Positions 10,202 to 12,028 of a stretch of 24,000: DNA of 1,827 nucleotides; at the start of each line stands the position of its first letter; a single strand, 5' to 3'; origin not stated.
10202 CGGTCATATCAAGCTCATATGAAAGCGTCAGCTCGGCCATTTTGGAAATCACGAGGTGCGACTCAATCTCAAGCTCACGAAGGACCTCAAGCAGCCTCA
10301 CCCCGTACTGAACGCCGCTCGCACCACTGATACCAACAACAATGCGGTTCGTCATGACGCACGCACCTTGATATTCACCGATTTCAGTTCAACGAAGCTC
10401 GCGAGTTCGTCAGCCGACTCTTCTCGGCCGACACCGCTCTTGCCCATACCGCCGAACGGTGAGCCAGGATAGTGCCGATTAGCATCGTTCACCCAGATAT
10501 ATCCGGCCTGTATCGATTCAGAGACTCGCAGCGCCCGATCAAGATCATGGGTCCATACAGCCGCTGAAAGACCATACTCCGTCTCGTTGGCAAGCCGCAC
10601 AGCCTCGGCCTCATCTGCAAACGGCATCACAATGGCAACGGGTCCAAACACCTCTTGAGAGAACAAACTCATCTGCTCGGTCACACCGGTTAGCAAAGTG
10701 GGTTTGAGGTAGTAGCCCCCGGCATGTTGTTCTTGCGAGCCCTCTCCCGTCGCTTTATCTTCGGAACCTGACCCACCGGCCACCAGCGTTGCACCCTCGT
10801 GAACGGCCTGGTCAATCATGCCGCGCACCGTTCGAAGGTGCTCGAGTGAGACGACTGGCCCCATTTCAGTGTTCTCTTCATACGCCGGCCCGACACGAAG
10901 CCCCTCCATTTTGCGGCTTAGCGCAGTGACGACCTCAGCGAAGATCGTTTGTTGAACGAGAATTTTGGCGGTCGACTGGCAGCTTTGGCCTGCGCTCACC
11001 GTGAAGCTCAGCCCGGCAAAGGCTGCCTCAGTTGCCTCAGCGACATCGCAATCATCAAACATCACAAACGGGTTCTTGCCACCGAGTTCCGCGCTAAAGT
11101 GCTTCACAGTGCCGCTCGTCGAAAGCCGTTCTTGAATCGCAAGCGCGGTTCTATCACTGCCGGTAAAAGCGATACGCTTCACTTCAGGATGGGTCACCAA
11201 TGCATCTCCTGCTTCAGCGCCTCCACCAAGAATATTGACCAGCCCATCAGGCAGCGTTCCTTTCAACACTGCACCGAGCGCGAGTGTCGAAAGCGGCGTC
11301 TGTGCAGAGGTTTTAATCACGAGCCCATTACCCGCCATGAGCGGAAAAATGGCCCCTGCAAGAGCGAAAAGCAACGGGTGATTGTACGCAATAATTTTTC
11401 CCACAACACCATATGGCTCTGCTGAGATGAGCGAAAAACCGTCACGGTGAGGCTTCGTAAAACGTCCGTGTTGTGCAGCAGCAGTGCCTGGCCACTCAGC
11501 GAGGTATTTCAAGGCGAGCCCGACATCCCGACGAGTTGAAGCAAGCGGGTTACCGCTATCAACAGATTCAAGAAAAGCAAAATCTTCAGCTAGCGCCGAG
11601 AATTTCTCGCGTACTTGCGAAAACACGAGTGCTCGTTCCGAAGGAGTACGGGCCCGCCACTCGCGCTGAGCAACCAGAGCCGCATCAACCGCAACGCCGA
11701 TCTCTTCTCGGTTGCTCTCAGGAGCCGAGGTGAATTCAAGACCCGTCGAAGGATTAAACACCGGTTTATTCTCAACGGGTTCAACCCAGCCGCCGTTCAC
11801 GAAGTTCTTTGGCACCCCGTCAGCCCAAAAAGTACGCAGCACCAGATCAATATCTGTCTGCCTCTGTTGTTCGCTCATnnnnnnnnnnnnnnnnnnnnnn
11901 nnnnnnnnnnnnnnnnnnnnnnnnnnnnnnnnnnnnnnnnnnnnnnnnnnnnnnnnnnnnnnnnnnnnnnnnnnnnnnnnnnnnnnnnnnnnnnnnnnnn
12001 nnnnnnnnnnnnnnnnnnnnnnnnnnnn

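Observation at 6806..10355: HAL-type MIO lyase operonic with a UbiD/UbiX prFMN decarboxylase pair: candidate urocanate decarboxylation route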

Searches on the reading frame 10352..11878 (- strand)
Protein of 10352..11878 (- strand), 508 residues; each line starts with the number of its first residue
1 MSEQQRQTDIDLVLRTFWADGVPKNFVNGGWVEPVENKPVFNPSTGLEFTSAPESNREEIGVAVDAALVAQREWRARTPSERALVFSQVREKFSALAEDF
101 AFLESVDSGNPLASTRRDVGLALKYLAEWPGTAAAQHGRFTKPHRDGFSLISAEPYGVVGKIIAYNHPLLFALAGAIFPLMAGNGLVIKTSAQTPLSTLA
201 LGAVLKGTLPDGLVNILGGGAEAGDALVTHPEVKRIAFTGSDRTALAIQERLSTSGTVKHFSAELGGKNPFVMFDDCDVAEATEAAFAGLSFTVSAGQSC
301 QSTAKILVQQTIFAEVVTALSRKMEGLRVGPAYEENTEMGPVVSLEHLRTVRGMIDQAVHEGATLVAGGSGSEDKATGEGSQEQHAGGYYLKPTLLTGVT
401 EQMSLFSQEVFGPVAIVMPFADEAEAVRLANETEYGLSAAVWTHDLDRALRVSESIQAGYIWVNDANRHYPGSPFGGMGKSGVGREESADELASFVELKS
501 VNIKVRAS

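Call 4: search_protein_families(library=pfam, proteins=[window:10352-11878:-])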
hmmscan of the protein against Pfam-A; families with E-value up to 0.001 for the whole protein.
window:10352-11878:- (508 aa): 1 family
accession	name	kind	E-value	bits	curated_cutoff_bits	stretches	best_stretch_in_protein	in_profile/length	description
PF00171.27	Aldedh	-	6.2e-128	427.7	23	1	31-501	1-461/461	Aldehyde dehydrogenase family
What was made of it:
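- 10352..11878 (-): NAD(P)-dependent aldehyde dehydrogenase, similar to the aminoaldehyde/betaine-aldehyde type. PF00171, E 6e-128 (call 4).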

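Call 5: search_protein_families(library=ncbifam, proteins=[window:10352-11878:-])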
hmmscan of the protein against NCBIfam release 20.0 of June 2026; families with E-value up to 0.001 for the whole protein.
window:10352-11878:- (508 aa): 40 families (the best 25 are shown)
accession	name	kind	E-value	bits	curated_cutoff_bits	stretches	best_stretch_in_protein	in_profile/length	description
NF010000.0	PRK13473.1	subfamily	2e-107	359.8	615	1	25-504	5-473/475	aminobutyraldehyde dehydrogenase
TIGR01804.1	BADH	equivalog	4e-104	348.7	668.6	1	26-499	1-467/467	betaine-aldehyde dehydrogenase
TIGR02299.1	HpaE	equivalog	3.5e-103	345.8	638.35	1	25-505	3-478/488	5-carboxymethyl-2-hydroxymuconate semialdehyde dehydrogenase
NF009725.0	PRK13252.1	equivalog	1.4e-100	337.1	593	1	24-505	8-481/488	betaine-aldehyde dehydrogenase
NF045735.1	PaDhStyDPseudo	equivalog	1e-95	321.2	850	1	26-503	6-481/483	phenylacetaldehyde dehydrogenase StyD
TIGR03216.1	OH_muco_semi_DH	equivalog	2.5e-93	313.3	693.25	1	24-505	2-481/481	2-hydroxymuconic semialdehyde dehydrogenase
NF050026.1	AcaldDHExaC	equivalog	7.3e-93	311.9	900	1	24-501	17-491/503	acetaldehyde dehydrogenase ExaC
NF006916.0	PRK09407.1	equivalog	1.4e-89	301.1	521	1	37-502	35-491/526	succinic semialdehyde dehydrogenase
NF045736.1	PaDhStyDRhodo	equivalog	3.3e-87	293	800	1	25-503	5-477/479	phenylacetaldehyde dehydrogenase StyD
TIGR01780.1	SSADH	subfamily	3.4e-83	280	646.35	1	40-499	1-448/448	succinate-semialdehyde dehydrogenase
TIGR03374.1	ABALDH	equivalog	8e-82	275.5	909.3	1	35-501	15-469/472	aminobutyraldehyde dehydrogenase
NF042993.1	AlphKGSA_gudD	equivalog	6.9e-78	262.5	770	1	24-504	5-481/481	alpha-ketoglutaric semialdehyde dehydrogenase GucD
NF007352.0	PRK09847.1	equivalog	2.9e-77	260.3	850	1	25-505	22-493/495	aldehyde dehydrogenase PuuC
NF040648.1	lactal_redase_Meth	equivalog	5.4e-76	256.5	650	1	26-488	2-447/463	lactaldehyde dehydrogenase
NF052305.1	DioxValDhHalo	equivalog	1.9e-75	254.6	750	1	24-487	6-465/483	2,5-dioxovalerate dehydrogenase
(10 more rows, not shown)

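Call 17: search_solved_structures(query=window:10352-11878:-, max_evalue=1e-60)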
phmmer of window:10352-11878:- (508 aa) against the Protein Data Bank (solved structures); distinct sequences matched with E-value up to 1e-60: 110 (the best 60 are shown).
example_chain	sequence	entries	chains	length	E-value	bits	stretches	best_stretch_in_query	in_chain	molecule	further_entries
4qf6_A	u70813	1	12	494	4.4e-82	279.7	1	23-505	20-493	Aldehyde dehydrogenase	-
5gt6_A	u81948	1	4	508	7.2e-82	279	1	22-505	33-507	Betaine-aldehyde dehydrogenase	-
5gtk_A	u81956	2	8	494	8.3e-82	278.8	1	23-505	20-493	Betaine-aldehyde dehydrogenase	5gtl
4qet_A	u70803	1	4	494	5.6e-81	276.1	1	23-505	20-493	Aldehyde dehydrogenase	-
4a0m_A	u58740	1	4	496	5.7e-81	276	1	25-502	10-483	BETAINE ALDEHYDE DEHYDROGENASE, CHLOROPLASTIC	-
4v3f_A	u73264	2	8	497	5.7e-81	276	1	25-502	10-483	BETAINE ALDEHYDE DEHYDROGENASE, CHLOROPLASTIC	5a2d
4qyj_A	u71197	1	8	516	1.1e-80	275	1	26-500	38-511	Aldehyde dehydrogenase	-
4v37_A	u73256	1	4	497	1e-79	271.9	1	25-502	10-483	BETAINE ALDEHYDE DEHYDROGENASE, CHLOROPLASTIC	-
3iwk_A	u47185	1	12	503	2.3e-79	270.7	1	25-501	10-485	Aminoaldehyde dehydrogenase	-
3iwj_A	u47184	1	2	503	2.8e-79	270.5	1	25-501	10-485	Putative aminoaldehyde dehydrogenase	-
8rwk_A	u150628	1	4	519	3.5e-79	270.1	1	26-505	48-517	Potassium-activated aldehyde dehydrogenase, mitochondrial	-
2wme_A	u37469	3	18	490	9.4e-79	268.7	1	25-504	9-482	BETAINE ALDEHYDE DEHYDROGENASE | NAD/NADP-dependent betaine aldehyde dehydrogenase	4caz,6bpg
2wox_A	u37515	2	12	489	9.5e-79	268.7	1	25-504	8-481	BETAINE ALDEHYDE DEHYDROGENASE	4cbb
6bjp_A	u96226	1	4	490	1.3e-78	268.3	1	25-504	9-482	NAD/NADP-dependent betaine aldehyde dehydrogenase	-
4o6r_A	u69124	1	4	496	1.7e-78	267.9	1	26-505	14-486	Aldehyde Dehydrogenase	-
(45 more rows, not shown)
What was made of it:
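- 10352..11878 (-): The best NCBIfam and PDB matches are aminobutyraldehyde and betaine-aldehyde dehydrogenases, all below equivalog cutoffs (calls 5, 17).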
